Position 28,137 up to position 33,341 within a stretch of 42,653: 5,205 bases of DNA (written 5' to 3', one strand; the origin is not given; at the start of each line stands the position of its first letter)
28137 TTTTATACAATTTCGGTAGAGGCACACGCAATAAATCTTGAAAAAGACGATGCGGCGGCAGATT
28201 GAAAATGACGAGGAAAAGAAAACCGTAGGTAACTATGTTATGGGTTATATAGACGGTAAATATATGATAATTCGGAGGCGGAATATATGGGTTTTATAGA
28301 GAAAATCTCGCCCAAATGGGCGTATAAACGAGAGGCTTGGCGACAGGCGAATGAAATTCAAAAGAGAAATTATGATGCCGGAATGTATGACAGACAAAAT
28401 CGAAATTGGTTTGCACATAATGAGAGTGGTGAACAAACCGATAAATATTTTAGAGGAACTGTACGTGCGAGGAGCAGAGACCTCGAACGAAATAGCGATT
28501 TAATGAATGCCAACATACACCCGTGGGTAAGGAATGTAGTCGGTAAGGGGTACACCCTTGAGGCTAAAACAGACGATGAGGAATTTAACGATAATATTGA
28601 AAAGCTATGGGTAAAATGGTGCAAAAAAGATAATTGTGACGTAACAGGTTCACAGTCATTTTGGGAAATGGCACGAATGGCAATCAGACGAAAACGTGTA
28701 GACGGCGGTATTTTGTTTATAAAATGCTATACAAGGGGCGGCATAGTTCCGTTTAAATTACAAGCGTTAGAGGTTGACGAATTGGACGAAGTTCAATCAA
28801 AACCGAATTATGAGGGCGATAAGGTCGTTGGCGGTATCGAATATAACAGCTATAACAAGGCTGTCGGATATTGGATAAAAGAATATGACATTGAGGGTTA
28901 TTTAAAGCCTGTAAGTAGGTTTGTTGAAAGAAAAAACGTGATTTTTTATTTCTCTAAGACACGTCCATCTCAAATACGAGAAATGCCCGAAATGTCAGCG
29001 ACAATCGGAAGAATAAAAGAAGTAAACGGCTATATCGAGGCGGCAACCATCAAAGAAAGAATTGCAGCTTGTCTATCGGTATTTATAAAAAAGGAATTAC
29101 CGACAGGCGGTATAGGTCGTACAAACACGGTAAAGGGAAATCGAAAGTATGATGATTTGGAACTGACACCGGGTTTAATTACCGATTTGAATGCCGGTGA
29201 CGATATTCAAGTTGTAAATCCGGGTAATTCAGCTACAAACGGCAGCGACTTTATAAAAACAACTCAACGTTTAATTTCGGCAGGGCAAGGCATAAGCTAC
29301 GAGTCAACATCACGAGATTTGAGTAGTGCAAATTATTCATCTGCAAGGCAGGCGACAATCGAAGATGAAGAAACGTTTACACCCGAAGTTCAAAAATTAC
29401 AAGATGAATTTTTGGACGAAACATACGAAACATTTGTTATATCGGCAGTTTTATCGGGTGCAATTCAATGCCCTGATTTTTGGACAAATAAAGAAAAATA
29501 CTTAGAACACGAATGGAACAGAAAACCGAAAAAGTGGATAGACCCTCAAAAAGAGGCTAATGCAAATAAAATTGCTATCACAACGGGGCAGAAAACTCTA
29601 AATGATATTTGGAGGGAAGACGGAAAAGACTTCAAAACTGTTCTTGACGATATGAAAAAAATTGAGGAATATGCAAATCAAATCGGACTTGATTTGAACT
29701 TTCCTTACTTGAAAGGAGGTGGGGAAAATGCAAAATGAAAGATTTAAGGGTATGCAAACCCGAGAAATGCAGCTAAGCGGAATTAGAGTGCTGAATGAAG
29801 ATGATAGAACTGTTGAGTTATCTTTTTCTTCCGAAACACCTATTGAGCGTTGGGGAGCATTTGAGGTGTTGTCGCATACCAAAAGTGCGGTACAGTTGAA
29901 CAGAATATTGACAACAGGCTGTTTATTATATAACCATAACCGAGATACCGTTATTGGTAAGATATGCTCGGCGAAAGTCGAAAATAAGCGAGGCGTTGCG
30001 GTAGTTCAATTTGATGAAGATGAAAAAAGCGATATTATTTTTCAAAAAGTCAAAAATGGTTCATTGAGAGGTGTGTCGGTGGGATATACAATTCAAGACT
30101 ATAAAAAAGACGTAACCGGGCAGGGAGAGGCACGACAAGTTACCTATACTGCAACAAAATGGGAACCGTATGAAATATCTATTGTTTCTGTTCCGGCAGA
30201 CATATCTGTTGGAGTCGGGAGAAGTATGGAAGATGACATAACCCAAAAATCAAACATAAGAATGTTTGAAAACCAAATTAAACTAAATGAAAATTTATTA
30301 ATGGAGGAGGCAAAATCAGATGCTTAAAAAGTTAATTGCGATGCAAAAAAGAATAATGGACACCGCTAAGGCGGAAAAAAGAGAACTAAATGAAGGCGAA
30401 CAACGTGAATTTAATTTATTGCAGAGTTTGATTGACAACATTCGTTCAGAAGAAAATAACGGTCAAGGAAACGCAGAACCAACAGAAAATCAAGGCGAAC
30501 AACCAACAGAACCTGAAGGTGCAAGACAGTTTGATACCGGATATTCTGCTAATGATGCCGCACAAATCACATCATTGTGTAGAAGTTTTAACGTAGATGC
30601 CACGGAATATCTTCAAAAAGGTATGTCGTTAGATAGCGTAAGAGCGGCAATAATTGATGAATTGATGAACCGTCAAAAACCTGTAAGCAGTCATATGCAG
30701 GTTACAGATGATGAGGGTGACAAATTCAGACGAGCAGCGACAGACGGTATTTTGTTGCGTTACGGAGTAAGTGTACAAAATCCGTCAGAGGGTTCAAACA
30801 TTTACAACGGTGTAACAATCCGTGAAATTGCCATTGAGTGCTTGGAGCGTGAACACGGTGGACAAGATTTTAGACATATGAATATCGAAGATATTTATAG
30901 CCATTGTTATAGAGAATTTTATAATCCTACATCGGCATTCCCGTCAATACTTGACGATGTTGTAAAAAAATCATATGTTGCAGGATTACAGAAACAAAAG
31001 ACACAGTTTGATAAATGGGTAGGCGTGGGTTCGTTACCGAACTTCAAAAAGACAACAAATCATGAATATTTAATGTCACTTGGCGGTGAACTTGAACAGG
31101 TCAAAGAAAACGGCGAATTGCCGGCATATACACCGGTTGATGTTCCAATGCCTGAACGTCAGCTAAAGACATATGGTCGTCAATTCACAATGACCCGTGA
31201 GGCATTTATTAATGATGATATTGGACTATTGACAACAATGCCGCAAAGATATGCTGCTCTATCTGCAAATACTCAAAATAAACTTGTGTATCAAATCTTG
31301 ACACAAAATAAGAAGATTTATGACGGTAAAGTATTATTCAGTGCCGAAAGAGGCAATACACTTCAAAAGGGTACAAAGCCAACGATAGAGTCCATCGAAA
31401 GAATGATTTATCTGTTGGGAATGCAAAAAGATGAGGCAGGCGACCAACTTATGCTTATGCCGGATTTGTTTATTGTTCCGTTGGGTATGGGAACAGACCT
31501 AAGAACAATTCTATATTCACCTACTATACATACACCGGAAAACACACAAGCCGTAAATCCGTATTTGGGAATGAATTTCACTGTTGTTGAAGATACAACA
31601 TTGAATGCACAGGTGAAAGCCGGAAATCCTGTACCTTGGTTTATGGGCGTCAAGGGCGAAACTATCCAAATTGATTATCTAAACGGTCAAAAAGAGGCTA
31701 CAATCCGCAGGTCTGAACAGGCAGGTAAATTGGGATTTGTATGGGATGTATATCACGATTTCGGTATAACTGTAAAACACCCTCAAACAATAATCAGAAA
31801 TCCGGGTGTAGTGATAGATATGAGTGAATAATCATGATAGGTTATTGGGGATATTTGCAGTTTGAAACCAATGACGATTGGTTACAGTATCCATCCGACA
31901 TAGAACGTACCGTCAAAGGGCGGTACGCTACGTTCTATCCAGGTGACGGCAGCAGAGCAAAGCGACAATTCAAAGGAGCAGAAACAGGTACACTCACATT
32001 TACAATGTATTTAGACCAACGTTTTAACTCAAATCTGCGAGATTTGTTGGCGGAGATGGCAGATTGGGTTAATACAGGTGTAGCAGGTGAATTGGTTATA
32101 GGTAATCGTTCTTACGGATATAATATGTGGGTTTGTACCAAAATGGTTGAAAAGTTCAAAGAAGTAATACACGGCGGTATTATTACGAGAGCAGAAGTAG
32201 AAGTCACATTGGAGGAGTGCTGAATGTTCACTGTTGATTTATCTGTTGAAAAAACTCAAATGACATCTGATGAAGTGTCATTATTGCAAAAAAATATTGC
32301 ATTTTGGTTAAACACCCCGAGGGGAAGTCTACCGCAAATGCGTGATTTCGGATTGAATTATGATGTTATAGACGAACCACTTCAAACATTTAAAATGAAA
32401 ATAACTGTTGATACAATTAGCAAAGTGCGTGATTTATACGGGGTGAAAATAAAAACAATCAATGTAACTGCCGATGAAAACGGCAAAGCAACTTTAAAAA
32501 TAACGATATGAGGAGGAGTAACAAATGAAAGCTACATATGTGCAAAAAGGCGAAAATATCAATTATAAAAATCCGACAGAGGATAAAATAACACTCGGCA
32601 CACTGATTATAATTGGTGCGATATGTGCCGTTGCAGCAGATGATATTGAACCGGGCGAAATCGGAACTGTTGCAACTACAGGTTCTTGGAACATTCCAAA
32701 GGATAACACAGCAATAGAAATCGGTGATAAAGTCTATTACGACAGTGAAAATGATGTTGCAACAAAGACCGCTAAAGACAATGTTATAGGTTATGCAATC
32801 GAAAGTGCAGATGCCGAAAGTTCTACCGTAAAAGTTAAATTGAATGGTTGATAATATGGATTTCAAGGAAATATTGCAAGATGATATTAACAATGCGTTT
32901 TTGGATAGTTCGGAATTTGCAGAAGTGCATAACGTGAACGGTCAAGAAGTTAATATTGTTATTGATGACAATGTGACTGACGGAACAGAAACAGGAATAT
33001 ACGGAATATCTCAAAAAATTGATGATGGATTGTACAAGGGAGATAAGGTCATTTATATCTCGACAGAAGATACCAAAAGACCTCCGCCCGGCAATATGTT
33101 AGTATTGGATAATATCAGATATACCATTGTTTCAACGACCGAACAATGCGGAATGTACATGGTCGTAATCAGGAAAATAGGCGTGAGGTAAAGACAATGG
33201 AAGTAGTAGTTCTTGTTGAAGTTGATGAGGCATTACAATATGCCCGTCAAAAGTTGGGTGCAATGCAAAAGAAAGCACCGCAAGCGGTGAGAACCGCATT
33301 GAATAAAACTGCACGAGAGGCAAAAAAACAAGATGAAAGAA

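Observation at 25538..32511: Inner-baseplate genes interleaved with terminase, portal and head genes instead of lying after the tape measure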

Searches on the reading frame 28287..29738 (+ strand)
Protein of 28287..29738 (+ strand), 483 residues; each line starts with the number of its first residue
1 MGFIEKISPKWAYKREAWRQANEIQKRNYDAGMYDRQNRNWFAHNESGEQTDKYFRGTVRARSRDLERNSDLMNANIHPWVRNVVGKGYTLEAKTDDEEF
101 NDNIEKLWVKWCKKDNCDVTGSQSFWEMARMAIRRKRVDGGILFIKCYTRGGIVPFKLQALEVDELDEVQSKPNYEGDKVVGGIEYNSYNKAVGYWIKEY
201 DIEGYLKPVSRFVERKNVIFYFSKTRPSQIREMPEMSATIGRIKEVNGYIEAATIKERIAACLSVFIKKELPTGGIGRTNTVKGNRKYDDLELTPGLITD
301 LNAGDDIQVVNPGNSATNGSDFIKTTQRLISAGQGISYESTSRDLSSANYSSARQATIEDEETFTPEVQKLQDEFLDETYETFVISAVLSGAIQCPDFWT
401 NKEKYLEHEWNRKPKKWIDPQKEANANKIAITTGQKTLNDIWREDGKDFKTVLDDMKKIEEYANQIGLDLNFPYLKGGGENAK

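Call 4: search_protein_families(library=pfam, max_evalue=0.01, proteins=[window:28287-29738:+])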
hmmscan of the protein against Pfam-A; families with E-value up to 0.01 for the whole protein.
window:28287-29738:+ (483 aa): 1 family
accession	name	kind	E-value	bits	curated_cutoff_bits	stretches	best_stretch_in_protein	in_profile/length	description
PF05136.18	Phage_portal_2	-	3.2e-88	296.7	32.9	1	35-364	2-350/354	Phage portal protein, lambda family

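Call 5: search_protein_families(library=phrogs, max_evalue=0.001, proteins=[window:28287-29738:+])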
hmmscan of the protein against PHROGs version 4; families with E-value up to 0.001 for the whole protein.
window:28287-29738:+ (483 aa): 2 families
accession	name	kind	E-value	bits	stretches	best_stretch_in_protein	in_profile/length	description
phrog_21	-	head and packaging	1.4e-90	305.7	1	3-470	14-504/1362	portal protein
phrog_537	-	head and packaging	3.2e-39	135.5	1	264-470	3-206/233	portal protein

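Call 81: search_dna_similar(query=window:28287-29738:+, collection=phages, mode=protein, max_rows=15)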
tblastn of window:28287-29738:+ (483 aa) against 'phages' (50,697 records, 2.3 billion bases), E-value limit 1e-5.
Records with a match: 729; places in all: 731; records where one place covers at least 80% of the query: 544.
Best place of each record, by identity: <60% 729.
By first word of the organism name: Salmonella 92; Flavobacterium 78; Escherichia 62; Pseudomonas 60; Vibrio 60; Rhodobacter 39; Aeromonas 29; Klebsiella 27; Bacteriophage 25; Ralstonia 23; and 65 more.
By host as written in the record: - 84; Flavobacterium columnare 62; Rhodobacter capsulatus YW1 39; Pseudomonas aeruginosa 32; Escherichia coli 30; Salmonella enterica subsp. enterica serovar Typhimurium 24; Ralstonia solanacearum 21; Salmonella enterica 17; and 232 more.
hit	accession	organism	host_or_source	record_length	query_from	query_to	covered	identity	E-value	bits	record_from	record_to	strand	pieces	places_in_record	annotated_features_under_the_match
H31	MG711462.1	Faecalibacterium phage FP_Epona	Faecalibacterium prausnitzii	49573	1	470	97%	55.6%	1e-169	535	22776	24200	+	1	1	portal protein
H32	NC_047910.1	Faecalibacterium phage FP_Epona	Faecalibacterium prausnitzii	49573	1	470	97%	55.6%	1e-169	535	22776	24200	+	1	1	portal protein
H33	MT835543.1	Bacteriophage sp.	human fecal samples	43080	1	470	97%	54.2%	1e-163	518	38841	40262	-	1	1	record has no annotation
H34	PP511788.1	Dulem virus 34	Propithecus coquereli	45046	3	470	97%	54.0%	7e-168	530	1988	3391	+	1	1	portal protein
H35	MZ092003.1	Paenibacillus phage Pd_22F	Paenibacillus dendritiformis PB22F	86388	4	483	99%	39.0%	8e-102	340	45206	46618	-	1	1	portal protein | peptidase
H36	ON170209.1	Ralstonia phage YO122_2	Ralstonia solanacearum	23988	3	468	96%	28.4%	1e-49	188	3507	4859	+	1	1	record has no annotation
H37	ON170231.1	Ralstonia phage YO135_4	Ralstonia solanacearum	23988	3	468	96%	28.4%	1e-49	188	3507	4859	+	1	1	record has no annotation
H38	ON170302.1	Ralstonia phage YO178_1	Ralstonia solanacearum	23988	3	468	96%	28.4%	1e-49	188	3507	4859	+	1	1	record has no annotation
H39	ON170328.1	Ralstonia phage YO194_2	Ralstonia solanacearum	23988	3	468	96%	28.4%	1e-49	188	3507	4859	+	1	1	record has no annotation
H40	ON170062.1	Ralstonia phage YO023_3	Ralstonia solanacearum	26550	3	468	96%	28.4%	3e-49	187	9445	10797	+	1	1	record has no annotation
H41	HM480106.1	Synechococcus phage S-CBS1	Synechococcus sp. CB0201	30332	29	482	94%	29.0%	4e-47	181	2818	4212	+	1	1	lambda-like phage portal protein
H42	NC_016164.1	Synechococcus phage S-CBS1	Synechococcus sp. CB0201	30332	29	482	94%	29.0%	4e-47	181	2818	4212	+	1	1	portal protein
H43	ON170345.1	Ralstonia phage YO375_1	Ralstonia solanacearum R300, UW27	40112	3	468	96%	28.2%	4e-49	187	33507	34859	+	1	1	record has no annotation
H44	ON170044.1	Ralstonia phage YO015_5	Ralstonia solanacearum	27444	3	468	96%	28.0%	7e-52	195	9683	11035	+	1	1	record has no annotation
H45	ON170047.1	Ralstonia phage YO016_5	Ralstonia solanacearum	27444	3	468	96%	28.0%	7e-52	195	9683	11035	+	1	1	record has no annotation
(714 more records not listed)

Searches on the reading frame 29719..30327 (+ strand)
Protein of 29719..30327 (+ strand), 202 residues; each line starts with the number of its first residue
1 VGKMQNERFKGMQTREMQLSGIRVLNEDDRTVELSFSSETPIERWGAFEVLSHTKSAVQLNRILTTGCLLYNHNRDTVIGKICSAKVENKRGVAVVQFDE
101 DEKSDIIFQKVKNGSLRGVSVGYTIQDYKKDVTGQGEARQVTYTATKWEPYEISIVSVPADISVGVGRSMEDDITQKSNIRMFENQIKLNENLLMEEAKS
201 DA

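Call 4: search_protein_families(library=pfam, max_evalue=0.01, proteins=[window:29719-30327:+])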
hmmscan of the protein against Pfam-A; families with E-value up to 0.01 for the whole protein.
window:29719-30327:+ (202 aa): 1 family
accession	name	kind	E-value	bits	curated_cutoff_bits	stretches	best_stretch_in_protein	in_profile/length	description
PF04586.22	Peptidase_S78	-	6.6e-12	46.3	21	1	69-161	54-147/165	Caudovirus prohead serine protease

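Call 5: search_protein_families(library=phrogs, max_evalue=0.001, proteins=[window:29719-30327:+])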
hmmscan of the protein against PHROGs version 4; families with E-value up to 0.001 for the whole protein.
window:29719-30327:+ (202 aa): 6 families
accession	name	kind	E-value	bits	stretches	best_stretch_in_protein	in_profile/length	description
phrog_4523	-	head and packaging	3.5e-50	172.4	1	6-183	7-186/644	major head and protease protein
phrog_617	-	head and packaging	1.7e-44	153.7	1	11-197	7-194/626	major head protein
phrog_80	-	head and packaging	3.6e-19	70.4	1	4-161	206-370/607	head maturation protease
phrog_11321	-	unknown function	4.4e-17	63.5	1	60-161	26-131/327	-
phrog_2263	-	head and packaging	4e-05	23.7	1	56-160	65-167/551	major head protein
phrog_3244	-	head and packaging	0.00016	22.5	1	68-161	72-172/326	head maturation protease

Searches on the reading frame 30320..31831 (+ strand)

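Call 4: search_protein_families(library=pfam, max_evalue=0.01, proteins=[window:30320-31831:+])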
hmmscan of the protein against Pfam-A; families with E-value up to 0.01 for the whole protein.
window:30320-31831:+ (503 aa): 2 families
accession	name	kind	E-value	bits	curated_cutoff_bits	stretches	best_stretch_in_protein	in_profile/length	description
PF25209.1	Phage_capsid_4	-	4.4e-32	112.8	27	1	187-492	7-260/262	Phage capsid protein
PF10124.15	Mu-like_gpT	-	9.4e-05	22.3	20.1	1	283-345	70-134/289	Mu-like prophage major head subunit gpT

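Call 5: search_protein_families(library=phrogs, max_evalue=0.001, proteins=[window:30320-31831:+])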
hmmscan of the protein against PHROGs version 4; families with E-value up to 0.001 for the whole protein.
window:30320-31831:+ (503 aa): 5 families
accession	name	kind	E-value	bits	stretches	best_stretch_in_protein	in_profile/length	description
phrog_4523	-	head and packaging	5.7e-84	284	1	30-496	198-643/644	major head and protease protein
phrog_133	-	head and packaging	2.3e-82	278.7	1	21-496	186-667/668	head maturation protease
phrog_29592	-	unknown function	4e-09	36.3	1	205-391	593-781/893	-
phrog_26519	-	unknown function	2e-06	28.7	1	304-483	2-179/192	-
phrog_371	-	head and packaging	4.7e-06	27.1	0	283-342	78-139/303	major head protein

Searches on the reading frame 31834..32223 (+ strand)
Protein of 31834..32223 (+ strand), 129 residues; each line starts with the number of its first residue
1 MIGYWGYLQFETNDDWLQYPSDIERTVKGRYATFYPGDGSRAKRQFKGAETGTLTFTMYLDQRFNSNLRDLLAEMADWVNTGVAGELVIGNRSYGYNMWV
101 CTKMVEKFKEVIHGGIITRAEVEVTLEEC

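Call 4: search_protein_families(library=pfam, max_evalue=0.01, proteins=[window:31834-32223:+])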
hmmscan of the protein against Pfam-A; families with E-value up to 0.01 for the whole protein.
window:31834-32223:+ (129 aa): 1 family
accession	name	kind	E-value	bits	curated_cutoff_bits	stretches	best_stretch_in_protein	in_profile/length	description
PF06995.16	Phage_P2_GpU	-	1.5e-12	47.6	27.5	1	21-128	13-117/120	Phage P2 GpU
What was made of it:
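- Checked: gpU, 31834-32223: Pfam Phage_P2_GpU 1.5e-12 (call 4).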

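Call 5: search_protein_families(library=phrogs, max_evalue=0.001, proteins=[window:31834-32223:+])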
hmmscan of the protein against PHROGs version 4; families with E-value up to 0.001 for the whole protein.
window:31834-32223:+ (129 aa): 1 family
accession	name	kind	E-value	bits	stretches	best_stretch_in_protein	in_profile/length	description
phrog_76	-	tail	3.7e-14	54.1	1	1-129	29-150/272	tail protein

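Call 65: search_solved_structures(query=window:31834-32223:+, max_evalue=1)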
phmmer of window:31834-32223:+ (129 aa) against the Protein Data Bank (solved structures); distinct sequences matched with E-value up to 1: 0.

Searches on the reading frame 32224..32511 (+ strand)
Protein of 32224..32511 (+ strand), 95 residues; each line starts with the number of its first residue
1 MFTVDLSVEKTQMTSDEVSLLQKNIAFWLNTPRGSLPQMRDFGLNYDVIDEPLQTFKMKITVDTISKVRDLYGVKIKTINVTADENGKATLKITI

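Call 4: search_protein_families(library=pfam, max_evalue=0.01, proteins=[window:32224-32511:+])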
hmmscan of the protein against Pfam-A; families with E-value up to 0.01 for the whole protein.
window:32224-32511:+ (95 aa): 0 families

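Call 5: search_protein_families(library=phrogs, max_evalue=0.001, proteins=[window:32224-32511:+])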
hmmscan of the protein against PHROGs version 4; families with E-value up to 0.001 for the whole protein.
window:32224-32511:+ (95 aa): 2 families
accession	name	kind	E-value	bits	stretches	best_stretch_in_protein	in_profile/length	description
phrog_43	-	tail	2.6e-11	44.3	1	10-95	11-99/126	baseplate wedge subunit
phrog_33750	-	unknown function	2.4e-06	28.5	1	25-88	17-81/93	-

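Call 66: search_solved_structures(query=window:32224-32511:+, max_evalue=1)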
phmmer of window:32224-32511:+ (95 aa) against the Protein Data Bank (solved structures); distinct sequences matched with E-value up to 1: 13.
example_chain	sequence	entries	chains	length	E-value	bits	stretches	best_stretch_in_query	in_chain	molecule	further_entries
6evi_A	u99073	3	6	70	0.36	14.2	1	54-87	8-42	Microtubule-associated protein RP/EB family member 1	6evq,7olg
5n74_A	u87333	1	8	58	0.36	14.2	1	54-87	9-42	Microtubule-associated protein RP/EB family member 1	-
1yib_A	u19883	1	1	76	0.43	14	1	54-87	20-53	Microtubule-associated protein RP/EB family member 1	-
1yig_A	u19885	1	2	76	0.43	14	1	54-87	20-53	Microtubule-associated protein RP/EB family member 1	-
3tq7_B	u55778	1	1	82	0.45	13.9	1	53-86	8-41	Microtubule-associated protein RP/EB family member 3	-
6hox_A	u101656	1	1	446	0.46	13.9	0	24-77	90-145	Binding domain (Hc) of Paraclostridial Mosquitocidal Protein 1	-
9co5_B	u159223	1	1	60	0.47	13.9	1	55-87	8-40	Microtubule-associated protein RP/EB family member 1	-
3gjo_A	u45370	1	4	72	0.52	13.7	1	54-87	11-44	Microtubule-associated protein RP/EB family member 1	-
2hev_F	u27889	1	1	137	0.61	13.5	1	19-86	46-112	Tumor necrosis factor ligand superfamily member 4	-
1txq_B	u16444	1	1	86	0.62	13.5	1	54-86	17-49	Microtubule-associated protein RP/EB family member 1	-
1wu9_A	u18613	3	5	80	0.66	13.4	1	54-87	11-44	Microtubule-associated protein RP/EB family member 1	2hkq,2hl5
3tq7_A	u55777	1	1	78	0.71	13.3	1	54-87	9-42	Microtubule-associated protein RP/EB family member 1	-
7sj9_M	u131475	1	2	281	0.75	13.2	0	47-86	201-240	Microtubule-associated protein RP/EB family member 3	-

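Call 70: search_solved_structures(query=A4, max_evalue=0.1)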
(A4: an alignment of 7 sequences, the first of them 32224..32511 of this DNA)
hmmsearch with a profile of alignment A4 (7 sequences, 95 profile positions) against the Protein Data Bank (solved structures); distinct sequences matched with E-value up to 0.1: 4.
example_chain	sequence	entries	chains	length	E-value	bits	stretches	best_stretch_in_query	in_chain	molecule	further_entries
5iw9_A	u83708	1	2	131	0.035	17.4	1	7-80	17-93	Baseplate wedge protein gp25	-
5iv5_T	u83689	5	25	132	0.035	17.4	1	7-80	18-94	Baseplate wedge protein gp25 | gp25, baseplate protein | gp25, baseplate wedge protein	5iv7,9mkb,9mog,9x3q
4rcx_A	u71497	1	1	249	0.082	16.2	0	27-52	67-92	Triosephosphate isomerase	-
5vwn_A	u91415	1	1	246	0.084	16.2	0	27-52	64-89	Triosephosphate isomerase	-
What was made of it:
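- Tried and rejected: The gp25-like profile hit T4 gp25 only marginally (E 0.035, call 70).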

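Call 71: search_protein_families(library=pfam, alignment_id=A4, max_evalue=0.01)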
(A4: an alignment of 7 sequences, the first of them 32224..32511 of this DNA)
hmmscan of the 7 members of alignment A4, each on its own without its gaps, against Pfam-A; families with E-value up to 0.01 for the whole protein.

A. member 1, window:32224-32511:+ (95 aa): 0 families

B. families by the number of members that match (of 7 scanned): 1 family
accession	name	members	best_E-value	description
PF04965.19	GPW_gp25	3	2.1e-08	Baseplate wedge protein gp25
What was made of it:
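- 31834..32511 (+): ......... block 4: U (P2 gpU family, 31834-32223) and the gp25/P2-gpW-like sheath initiator (32224-32511). U starts 2 nt after the MCP stop, and W starts directly after the U stop. The ancestral position is between V and J. Those canonical proteins hit Pfam GPW_gp25 (call 71).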

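Call 82: predict_structure(protein=window:32224-32511:+)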
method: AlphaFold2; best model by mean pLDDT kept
length: 95 residues; sequences in the alignment: 1
mean_pLDDT: 48.1   pTM: 0.36
mean pLDDT of the five models: 48.1, 45.3, 43.8, 41.3, 38.3
residues with pLDDT >= 90: 0; 70-90: 0; 50-70: 33; < 50: 62
segments of 3 or more residues with pLDDT < 50: 1-12, 32-34, 47-63, 73-75, 77-95
pLDDT, mean of each block of 10 residues (from residue 1): 40 56 58 50 48 43 48 48 45 42
secondary structure, 60 per line:
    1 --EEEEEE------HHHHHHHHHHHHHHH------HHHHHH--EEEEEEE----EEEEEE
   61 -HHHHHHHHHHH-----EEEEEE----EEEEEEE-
elements in order: E3-8 H15-29 H36-41 E44-50 E55-60 H62-72 E78-83 E88-94
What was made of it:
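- Tried and rejected: The single-sequence AF2 model of the gp25-like protein was poor (pLDDT 48, call 82), so no fold search was run.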

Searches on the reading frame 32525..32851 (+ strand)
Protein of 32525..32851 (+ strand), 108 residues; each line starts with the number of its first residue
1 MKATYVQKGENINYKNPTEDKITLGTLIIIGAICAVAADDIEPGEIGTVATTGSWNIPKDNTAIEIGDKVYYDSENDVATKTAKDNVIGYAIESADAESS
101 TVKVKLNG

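Call 6: search_protein_families(library=phrogs, max_evalue=0.001, proteins=[window:32525-32851:+])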
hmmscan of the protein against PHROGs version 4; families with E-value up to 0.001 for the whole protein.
window:32525-32851:+ (108 aa): 2 families
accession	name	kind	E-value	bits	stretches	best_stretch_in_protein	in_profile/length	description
phrog_122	-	head and packaging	6.7e-27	94.7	1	1-108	1-109/109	head decoration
phrog_673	-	head and packaging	7.1e-05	23.9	1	32-107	54-129/260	head scaffolding protein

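Call 7: search_protein_families(library=pfam, max_evalue=0.01, proteins=[window:32525-32851:+])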
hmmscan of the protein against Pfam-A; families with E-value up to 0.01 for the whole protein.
window:32525-32851:+ (108 aa): 2 families
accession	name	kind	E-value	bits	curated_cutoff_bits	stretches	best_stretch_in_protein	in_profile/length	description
PF09956.15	Phage_cement_2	-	3.2e-24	85.7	24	1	6-106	1-103/103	Phage cement protein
PF22758.2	Phage_cement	-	8.1e-06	26.4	27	1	38-107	77-146/146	Structural cement protein (E217 gp24/Pam3 gp6)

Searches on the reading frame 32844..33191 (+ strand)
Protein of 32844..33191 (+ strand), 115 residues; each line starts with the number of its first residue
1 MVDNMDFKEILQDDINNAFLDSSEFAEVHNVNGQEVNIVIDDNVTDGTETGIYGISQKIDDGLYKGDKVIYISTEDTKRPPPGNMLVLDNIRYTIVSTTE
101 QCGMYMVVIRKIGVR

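Call 6: search_protein_families(library=phrogs, max_evalue=0.001, proteins=[window:32844-33191:+])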
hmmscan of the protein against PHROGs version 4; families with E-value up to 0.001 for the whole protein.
window:32844-33191:+ (115 aa): 1 family
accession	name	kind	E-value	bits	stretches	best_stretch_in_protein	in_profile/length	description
phrog_2551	-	tail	6.8e-24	85.3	1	5-111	2-105/109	minor tail protein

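Call 7: search_protein_families(library=pfam, max_evalue=0.01, proteins=[window:32844-33191:+])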
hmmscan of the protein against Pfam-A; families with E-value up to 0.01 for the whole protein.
window:32844-33191:+ (115 aa): 0 families
